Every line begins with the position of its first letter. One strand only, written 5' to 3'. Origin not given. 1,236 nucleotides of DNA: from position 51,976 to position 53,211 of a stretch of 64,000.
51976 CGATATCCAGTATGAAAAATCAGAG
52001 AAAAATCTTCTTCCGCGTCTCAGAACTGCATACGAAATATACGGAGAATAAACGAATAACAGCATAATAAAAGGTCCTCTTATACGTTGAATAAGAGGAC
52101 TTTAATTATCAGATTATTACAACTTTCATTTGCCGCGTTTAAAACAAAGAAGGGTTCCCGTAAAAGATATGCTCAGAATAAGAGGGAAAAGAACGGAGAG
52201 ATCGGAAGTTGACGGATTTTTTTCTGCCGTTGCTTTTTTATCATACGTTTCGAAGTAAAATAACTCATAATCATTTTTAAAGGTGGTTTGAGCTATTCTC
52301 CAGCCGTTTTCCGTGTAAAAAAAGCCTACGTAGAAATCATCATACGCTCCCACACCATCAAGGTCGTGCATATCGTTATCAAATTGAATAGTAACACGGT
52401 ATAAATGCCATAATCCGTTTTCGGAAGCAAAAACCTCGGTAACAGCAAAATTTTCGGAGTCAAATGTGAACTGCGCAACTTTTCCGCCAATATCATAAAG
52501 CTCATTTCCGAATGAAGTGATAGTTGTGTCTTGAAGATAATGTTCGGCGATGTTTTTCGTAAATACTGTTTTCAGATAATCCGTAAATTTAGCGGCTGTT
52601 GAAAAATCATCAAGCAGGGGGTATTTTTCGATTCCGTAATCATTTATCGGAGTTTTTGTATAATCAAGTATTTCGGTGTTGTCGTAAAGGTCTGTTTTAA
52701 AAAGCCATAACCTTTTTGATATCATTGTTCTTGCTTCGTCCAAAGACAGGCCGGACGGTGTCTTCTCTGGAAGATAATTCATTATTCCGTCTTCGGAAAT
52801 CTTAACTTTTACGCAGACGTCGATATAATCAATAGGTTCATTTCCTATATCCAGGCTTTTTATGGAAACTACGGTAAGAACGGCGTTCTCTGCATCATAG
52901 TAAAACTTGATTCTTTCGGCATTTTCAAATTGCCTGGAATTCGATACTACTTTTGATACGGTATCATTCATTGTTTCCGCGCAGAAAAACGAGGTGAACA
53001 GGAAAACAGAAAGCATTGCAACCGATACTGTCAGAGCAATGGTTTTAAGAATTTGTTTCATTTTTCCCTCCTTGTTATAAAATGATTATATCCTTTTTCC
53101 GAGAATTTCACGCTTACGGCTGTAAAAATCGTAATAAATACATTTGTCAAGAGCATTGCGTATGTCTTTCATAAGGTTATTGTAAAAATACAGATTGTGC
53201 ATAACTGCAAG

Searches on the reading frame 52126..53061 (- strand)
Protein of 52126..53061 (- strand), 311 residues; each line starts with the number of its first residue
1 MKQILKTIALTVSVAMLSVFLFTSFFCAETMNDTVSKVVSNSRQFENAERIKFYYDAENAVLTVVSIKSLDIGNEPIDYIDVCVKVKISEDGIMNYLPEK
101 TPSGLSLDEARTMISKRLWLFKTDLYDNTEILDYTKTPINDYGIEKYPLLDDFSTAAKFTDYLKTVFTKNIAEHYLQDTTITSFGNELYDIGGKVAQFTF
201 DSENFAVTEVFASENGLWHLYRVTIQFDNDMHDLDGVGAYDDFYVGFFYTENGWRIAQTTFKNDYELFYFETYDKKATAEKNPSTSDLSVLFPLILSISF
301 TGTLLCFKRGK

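Call 3: search_protein_families(library=ncbifam, proteins=[window:52126-53061:-], max_evalue=10)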
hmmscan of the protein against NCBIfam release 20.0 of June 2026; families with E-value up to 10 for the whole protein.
window:52126-53061:- (311 aa): 1 family
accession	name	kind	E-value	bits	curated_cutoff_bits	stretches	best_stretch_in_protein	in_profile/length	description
NF058588.1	NdoPepInhIseA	equivalog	0.0034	17.4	200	1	146-184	74-112/181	DL-endopeptidase inhibitor IseA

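Call 4: search_protein_families(library=pfam, proteins=[window:52126-53061:-], max_evalue=10)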
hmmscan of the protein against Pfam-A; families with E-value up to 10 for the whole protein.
window:52126-53061:- (311 aa): 2 families
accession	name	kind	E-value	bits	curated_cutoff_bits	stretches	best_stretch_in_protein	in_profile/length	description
PF16800.11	Endopep_inhib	-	4.5e-06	27.1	29.9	1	147-258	46-147/150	IseA DL-endopeptidase inhibitor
PF24591.1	Phage_YunG-like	-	0.12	12.6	27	1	158-199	26-68/99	Phage YunG-like protein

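Call 45: find_homologous_proteins(query=window:52126-53061:-, max_evalue=0.001)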
Query window:52126-53061:- (311 aa): 12 proteins with E <= 0.001 among 914 candidates.
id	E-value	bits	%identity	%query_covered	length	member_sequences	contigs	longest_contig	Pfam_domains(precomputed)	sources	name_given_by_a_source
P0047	9.1e-204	693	100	100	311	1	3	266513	PF16800.12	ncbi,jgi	jgi:hypothetical protein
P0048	5.8e-154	530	77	100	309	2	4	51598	PF16800.12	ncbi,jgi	jgi:hypothetical protein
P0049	8.5e-144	497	72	100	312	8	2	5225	PF16800.12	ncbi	-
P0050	1.3e-124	434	67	100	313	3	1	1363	-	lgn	-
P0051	4.3e-112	393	59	99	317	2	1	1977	PF16800.12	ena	-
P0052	1.9e-94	335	56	95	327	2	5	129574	-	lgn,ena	-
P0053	3.3e-88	314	49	96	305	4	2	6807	PF16800.12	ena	-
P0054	2.8e-62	229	38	97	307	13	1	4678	PF16800.12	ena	-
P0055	4.4e-61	225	41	100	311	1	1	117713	PF16800.12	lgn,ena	-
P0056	2.9e-60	222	41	98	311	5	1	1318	PF16800.12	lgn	-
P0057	1.6e-54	204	39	100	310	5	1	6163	PF16800.12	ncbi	-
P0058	1.3e-51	194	36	98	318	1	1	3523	PF16800.12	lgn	-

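Call 48: find_encoding_contigs(protein=P0054, flank=10000, max_places=3)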
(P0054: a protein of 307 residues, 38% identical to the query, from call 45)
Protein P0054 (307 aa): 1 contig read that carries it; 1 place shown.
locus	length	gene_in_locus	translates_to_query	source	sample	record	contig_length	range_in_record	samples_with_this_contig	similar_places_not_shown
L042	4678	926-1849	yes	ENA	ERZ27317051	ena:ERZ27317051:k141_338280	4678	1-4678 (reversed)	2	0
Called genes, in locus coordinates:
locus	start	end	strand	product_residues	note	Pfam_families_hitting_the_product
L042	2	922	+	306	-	?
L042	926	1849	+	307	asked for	PF16800:Endopep_inhib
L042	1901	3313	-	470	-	-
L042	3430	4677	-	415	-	?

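Call 49: find_encoding_contigs(protein=P0057, flank=10000, max_places=3)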
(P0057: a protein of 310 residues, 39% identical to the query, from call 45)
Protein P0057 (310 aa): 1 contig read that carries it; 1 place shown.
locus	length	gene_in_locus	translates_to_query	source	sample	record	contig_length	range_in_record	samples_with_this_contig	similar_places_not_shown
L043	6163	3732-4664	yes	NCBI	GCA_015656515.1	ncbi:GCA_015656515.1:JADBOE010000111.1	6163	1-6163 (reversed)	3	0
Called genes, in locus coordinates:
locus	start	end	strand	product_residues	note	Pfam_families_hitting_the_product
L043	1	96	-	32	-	?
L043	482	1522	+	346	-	PF02547:Queuosine_synth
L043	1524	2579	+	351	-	PF06224:AlkZ-like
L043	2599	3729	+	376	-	PF01702:TGT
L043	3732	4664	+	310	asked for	PF16800:Endopep_inhib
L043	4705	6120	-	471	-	-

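Call 52: find_encoding_contigs(protein=P0047, flank=10000, max_places=3)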
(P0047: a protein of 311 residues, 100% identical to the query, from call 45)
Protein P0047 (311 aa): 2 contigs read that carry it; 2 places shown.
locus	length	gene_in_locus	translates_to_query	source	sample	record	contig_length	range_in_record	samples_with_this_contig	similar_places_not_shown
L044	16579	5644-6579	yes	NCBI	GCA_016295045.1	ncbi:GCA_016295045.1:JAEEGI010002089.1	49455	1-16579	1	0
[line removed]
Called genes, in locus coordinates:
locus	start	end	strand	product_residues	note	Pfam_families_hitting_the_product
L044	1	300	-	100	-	?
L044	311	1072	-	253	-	PF01113:DapB_N, PF05173:DapB_C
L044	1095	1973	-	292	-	PF00701:DHDPS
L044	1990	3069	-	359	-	PF01118:Semialdhyde_dh, PF02774:Semialdhyde_dhC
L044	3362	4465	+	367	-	PF02547:Queuosine_synth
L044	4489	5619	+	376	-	PF01702:TGT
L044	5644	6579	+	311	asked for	PF16800:Endopep_inhib (weak)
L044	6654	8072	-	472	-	PF13416:SBP_bac_8 (weak)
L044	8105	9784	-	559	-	PF16126:DUF4838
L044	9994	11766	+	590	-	PF07881:Fucose_iso_N1, PF07882:Fucose_iso_N2, PF02952:Fucose_iso_C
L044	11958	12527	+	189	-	PF00156:Pribosyltran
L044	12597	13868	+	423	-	PF02608:Bmp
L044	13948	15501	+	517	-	PF00005:ABC_tran, PF13476:AAA_23 (faint), PF13304:AAA_21 (faint), PF00005:ABC_tran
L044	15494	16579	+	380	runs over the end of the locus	PF02653:BPD_transp_2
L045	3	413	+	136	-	?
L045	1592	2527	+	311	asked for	PF16800:Endopep_inhib (weak)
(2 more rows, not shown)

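Call 68: predict_structure(alignment_id=A5)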
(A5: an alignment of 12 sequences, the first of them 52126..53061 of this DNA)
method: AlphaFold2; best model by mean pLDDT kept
length: 311 residues; sequences in the alignment: 12
mean_pLDDT: 78.9   pTM: 0.71
mean pLDDT of the five models: 78.9, 78.5, 78.4, 77.5, 76.4
residues with pLDDT >= 90: 107; 70-90: 131; 50-70: 38; < 50: 35
segments of 3 or more residues with pLDDT < 50: 22-28, 233-238, 277-293, 308-311
pLDDT, mean of each block of 10 residues (from residue 1): 73 70 49 83 85 87 91 80 86 78 89 94 88 92 91 95 93 88 92 79 91 91 80 45 89 91 82 58 37 53 53 37
secondary structure, 60 per line:
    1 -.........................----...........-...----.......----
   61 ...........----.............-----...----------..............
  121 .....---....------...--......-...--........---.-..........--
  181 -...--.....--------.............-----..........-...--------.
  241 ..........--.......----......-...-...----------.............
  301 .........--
elements in order: H2-26 H31-41 E50-56 E61-71 E76-88 E94-96 H107-125 E139-141 E144-149 H156-163 H169-178 E182-184 E187-191 E200-212 E218-227 E240-250 E253-259 H266-269 E271-273 H288-309

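Call 71: fold_search(model_id=the predicted structure, library=pdb)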
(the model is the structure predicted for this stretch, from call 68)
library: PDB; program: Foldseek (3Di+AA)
matches with E <= 10: 872; with E <= 0.001: 4
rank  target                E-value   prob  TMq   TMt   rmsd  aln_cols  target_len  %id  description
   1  2rsx_MODEL_1_A        1.3e-07  1.00  0.37  0.65   6.5       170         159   18  Solution structure of IseA, an inhibitor protein of DL-endopeptidases from Bacillus subtilis (released 2012-10-31)
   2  8wt4_A                9.3e-07  1.00  0.35  0.63   5.4       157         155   17  Crystal structure of DL-endopeptidase CwlO complexed with IseA (released 2024-07-03)
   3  8i2e_A                2.2e-06  1.00  0.34  0.61   5.6       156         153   18  Crystal structure of Bacillus subtilis LytE in complex with IseA (released 2023-04-05)
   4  3ub1_A                9.7e-04  0.97  0.20  0.24  18.0       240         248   12  Ntf2 like protein involved in plasmid conjugation (released 2012-02-08)
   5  3ub1_C                1.2e-03  0.98  0.22  0.26  18.0       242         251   11  Ntf2 like protein involved in plasmid conjugation (released 2012-02-08)
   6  5d9r                  2.1e-03  1.00  0.27  0.57   7.1       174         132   12  Crystal structure of a conserved domain in the intermembrane space region of the plastid division protein ARC6 (released 2015-11-11)
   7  5had                  5.7e-03  1.00  0.27  0.56   7.0       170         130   12  Crystal structure of intermembrane space region of chloroplast protein ARC6 (released 2017-01-18)
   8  7r75                  7.5e-03  0.14  0.11  0.07  20.6       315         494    8  Structure of human SHP2 in complex with compound 16 (released 2021-10-27)
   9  5aiw_MODEL_1_A        1.8e-02  0.97  0.25  0.49   7.4       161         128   10  NMR solution structure of the putative transfer protein TraH from Gram-positive conjugative plasmid pIP501 (released 2016-03-09)
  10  7sjy_A                3.0e-02  0.20  0.15  0.15  23.1       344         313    9  Crystal structure of Clostridium thermocellum RsgI9 S1C-NTF2 bi-domain (released 2022-03-02)
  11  9n73_NS               4.6e-02  0.28  0.14  0.07  16.2       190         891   10  SSU processome maturation and disassembly, State G (released 2025-10-29)
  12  2f25_A                5.5e-02  0.20  0.14  0.12  19.5       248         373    6  Crystal Structure of the Human Sialidase Neu2 E111Q Mutant in Complex with DANA Inhibitor (released 2006-11-21)
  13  6jzf_B                5.8e-02  0.89  0.22  0.40   8.5       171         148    8  Structure of the intermembrane space region of PARC6 (released 2020-05-06)
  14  1mx0_E                6.5e-02  0.06  0.09  0.07  23.1       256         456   12  Structure of topoisomerase subunit (released 2003-01-07)
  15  2jq5_MODEL_1_A        6.8e-02  0.54  0.14  0.29   9.1       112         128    9  Solution structure of RPA3114, a SEC-C motif containing protein from Rhodopseudomonas palustris; Northeast Str (released 2007-06-26)
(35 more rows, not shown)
